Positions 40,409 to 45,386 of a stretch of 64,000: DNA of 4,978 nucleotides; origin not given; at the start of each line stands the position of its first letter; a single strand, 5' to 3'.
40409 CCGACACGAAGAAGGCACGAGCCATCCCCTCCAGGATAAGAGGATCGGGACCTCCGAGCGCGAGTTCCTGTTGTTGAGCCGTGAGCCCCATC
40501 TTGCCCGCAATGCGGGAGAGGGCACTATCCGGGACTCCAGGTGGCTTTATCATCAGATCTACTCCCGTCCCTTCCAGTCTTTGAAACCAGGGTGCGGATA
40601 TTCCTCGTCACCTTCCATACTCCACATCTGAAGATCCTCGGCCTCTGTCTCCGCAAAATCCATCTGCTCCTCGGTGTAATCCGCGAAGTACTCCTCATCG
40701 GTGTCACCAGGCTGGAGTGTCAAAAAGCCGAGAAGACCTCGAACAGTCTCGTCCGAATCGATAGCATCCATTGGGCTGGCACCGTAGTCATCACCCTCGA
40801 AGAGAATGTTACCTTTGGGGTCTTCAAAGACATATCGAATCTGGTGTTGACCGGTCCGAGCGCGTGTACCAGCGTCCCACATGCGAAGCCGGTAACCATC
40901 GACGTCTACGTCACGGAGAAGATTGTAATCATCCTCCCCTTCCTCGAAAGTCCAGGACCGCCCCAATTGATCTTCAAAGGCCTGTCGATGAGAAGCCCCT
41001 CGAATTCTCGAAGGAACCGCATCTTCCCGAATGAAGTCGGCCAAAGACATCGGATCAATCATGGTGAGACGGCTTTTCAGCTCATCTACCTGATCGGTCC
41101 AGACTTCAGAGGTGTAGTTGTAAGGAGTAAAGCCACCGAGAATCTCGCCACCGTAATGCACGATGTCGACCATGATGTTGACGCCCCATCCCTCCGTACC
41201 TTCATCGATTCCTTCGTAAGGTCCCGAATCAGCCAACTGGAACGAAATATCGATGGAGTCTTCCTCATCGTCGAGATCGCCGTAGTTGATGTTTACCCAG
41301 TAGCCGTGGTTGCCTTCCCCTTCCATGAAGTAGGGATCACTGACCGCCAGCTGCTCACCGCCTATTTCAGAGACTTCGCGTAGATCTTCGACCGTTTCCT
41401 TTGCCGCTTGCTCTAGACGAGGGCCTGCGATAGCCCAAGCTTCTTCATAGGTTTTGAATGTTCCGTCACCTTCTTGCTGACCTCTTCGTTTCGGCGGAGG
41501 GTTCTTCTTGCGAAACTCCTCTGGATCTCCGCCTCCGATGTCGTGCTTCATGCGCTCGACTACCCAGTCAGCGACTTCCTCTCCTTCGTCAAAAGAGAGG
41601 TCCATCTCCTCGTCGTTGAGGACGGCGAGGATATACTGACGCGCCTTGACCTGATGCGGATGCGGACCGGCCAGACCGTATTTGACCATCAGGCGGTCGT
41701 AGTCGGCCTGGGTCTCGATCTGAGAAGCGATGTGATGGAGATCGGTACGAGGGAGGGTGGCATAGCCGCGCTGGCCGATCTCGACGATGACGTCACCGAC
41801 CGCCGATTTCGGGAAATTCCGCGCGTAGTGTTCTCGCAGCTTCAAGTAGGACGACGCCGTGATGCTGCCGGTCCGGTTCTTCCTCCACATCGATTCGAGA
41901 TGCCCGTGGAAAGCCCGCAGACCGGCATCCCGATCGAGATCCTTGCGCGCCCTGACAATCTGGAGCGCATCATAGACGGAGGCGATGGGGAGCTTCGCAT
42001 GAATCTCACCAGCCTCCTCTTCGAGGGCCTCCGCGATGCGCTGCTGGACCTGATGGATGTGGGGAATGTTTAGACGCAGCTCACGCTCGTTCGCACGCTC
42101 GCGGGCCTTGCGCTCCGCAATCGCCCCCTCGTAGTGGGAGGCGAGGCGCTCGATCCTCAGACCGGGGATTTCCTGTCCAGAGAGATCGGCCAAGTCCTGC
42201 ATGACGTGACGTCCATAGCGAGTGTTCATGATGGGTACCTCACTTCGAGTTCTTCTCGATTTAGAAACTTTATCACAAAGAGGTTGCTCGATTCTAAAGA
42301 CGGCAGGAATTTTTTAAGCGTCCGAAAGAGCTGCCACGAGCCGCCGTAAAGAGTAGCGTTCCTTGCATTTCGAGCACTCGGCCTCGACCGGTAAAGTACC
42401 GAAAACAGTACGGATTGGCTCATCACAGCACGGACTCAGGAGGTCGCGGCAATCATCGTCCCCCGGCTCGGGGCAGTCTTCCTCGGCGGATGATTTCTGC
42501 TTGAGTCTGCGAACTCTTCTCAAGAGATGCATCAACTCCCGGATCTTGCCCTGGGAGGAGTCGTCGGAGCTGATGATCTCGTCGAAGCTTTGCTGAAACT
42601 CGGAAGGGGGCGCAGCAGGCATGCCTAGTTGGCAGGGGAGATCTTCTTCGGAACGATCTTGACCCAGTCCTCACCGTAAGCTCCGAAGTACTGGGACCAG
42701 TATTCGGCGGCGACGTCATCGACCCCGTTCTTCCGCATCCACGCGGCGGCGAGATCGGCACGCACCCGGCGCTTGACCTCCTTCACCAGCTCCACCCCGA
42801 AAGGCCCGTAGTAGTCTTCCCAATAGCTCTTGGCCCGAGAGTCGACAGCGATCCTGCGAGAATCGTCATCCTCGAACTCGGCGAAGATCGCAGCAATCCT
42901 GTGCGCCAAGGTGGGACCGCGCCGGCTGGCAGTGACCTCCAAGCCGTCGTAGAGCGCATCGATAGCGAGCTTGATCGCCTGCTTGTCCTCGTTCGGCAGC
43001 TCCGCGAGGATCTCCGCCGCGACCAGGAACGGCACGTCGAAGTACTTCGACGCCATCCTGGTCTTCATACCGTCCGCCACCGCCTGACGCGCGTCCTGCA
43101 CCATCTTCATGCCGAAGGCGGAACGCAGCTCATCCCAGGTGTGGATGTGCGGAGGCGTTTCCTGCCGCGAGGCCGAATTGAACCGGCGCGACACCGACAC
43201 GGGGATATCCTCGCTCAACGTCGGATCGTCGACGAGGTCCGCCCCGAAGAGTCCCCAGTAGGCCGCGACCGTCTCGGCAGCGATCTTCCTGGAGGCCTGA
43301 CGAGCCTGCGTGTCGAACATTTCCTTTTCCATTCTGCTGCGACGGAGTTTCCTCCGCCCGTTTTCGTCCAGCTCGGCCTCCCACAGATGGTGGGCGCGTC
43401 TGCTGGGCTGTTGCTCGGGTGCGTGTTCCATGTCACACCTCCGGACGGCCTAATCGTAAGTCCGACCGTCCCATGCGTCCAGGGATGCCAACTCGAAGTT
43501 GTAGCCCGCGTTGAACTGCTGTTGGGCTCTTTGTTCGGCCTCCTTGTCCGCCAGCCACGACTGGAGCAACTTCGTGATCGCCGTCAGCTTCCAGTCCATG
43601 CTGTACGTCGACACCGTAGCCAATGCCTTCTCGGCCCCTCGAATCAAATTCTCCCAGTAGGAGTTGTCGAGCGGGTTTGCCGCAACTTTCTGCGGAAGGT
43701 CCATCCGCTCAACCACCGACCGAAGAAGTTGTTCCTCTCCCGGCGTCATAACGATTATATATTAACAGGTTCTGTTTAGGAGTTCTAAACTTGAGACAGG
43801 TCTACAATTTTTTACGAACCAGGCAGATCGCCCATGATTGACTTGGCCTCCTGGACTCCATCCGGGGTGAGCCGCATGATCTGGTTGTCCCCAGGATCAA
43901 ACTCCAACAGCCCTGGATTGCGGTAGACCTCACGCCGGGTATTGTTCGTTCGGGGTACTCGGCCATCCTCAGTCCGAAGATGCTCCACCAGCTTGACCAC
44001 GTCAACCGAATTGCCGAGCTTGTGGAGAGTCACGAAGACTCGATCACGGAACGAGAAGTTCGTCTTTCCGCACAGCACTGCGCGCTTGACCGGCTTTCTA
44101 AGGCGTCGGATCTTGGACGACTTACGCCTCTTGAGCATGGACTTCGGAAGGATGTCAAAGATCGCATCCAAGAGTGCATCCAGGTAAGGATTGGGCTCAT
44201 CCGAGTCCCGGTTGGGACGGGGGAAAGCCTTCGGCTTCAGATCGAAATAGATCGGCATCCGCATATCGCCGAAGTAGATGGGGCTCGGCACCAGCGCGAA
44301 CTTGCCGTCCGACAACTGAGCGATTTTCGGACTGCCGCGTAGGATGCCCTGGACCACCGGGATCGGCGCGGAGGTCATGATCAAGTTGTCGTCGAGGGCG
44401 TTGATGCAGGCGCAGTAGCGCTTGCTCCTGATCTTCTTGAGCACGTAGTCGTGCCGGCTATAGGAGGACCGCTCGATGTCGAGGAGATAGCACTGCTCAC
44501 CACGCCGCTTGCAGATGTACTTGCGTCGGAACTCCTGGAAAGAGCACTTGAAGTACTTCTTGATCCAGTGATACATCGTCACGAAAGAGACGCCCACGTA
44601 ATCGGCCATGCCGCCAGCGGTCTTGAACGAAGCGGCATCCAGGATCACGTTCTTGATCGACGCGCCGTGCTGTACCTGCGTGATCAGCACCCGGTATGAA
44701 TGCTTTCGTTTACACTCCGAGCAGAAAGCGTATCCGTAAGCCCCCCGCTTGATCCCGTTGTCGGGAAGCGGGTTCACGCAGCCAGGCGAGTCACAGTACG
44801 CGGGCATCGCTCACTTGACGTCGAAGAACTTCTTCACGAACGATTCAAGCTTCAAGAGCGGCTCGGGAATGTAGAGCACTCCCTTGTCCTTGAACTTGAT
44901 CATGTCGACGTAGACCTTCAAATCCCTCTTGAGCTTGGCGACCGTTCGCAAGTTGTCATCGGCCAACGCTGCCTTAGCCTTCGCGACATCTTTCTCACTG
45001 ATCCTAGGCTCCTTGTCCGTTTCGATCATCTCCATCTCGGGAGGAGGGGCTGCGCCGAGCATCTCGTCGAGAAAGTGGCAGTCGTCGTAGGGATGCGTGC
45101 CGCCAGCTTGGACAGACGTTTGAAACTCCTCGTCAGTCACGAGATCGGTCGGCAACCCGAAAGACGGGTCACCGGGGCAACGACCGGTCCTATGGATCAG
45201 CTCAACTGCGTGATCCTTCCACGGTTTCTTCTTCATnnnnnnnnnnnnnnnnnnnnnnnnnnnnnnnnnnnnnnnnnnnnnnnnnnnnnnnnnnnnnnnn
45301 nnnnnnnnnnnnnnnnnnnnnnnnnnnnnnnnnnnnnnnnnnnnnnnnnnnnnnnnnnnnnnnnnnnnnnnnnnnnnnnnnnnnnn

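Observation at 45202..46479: Phage-encoded trigger-factor-like chaperone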

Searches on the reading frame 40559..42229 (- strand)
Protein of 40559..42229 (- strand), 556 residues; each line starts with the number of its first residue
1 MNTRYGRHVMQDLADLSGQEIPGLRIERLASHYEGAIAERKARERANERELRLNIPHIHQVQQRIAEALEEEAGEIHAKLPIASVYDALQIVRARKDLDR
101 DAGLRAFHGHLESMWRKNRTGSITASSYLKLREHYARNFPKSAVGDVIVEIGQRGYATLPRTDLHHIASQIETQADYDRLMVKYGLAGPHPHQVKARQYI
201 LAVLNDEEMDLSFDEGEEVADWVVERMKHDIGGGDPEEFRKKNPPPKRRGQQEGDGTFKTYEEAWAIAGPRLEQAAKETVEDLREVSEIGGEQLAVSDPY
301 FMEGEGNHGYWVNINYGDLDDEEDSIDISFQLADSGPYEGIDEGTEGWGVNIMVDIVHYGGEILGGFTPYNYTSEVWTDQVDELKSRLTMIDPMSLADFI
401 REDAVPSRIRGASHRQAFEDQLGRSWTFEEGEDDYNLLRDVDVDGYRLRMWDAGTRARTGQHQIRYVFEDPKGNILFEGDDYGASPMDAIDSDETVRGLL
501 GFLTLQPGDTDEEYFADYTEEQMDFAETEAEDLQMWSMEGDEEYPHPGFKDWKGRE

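Call 10: search_protein_families(library=phrogs, proteins=[window:40559-42229:-], max_evalue=0.001)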
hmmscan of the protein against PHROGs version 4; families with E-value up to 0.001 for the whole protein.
window:40559-42229:- (556 aa): 0 families

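Call 11: search_protein_families(library=pfam, proteins=[window:40559-42229:-], max_evalue=0.001)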
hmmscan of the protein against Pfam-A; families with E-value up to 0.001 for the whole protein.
window:40559-42229:- (556 aa): 0 families

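Call 59: search_solved_structures(query=window:40559-42229:-, max_evalue=1)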
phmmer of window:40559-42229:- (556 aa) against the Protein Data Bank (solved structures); distinct sequences matched with E-value up to 1: 1.
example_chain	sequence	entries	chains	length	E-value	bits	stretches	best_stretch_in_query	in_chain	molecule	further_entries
9dt4_A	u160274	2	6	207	0.67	11.8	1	390-449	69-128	Sulfonylurea repressor CsR (L4.2-20)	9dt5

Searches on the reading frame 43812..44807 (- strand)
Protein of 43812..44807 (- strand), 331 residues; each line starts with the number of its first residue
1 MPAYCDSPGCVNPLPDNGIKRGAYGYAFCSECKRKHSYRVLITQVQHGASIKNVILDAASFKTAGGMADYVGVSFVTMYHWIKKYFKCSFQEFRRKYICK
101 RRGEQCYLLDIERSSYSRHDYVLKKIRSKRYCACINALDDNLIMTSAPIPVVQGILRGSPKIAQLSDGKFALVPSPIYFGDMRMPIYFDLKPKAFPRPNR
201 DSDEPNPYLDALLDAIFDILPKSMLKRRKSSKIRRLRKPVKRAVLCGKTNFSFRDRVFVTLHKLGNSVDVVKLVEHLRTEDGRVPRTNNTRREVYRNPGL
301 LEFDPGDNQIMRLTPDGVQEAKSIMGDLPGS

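Call 10: search_protein_families(library=phrogs, proteins=[window:43812-44807:-], max_evalue=0.001)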
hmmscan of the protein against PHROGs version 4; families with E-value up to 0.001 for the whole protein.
window:43812-44807:- (331 aa): 0 families

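Call 11: search_protein_families(library=pfam, proteins=[window:43812-44807:-], max_evalue=0.001)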
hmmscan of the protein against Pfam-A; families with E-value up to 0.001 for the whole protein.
window:43812-44807:- (331 aa): 0 families

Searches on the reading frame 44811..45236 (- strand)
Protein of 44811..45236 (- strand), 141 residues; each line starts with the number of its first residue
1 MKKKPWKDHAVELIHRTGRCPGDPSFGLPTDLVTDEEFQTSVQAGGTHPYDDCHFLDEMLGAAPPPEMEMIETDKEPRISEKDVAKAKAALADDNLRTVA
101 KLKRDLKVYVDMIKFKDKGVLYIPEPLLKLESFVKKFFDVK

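Call 37: search_protein_families(library=phrogs, proteins=[window:44811-45236:-], max_evalue=0.001)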
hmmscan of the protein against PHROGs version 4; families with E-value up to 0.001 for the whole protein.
window:44811-45236:- (141 aa): 0 families
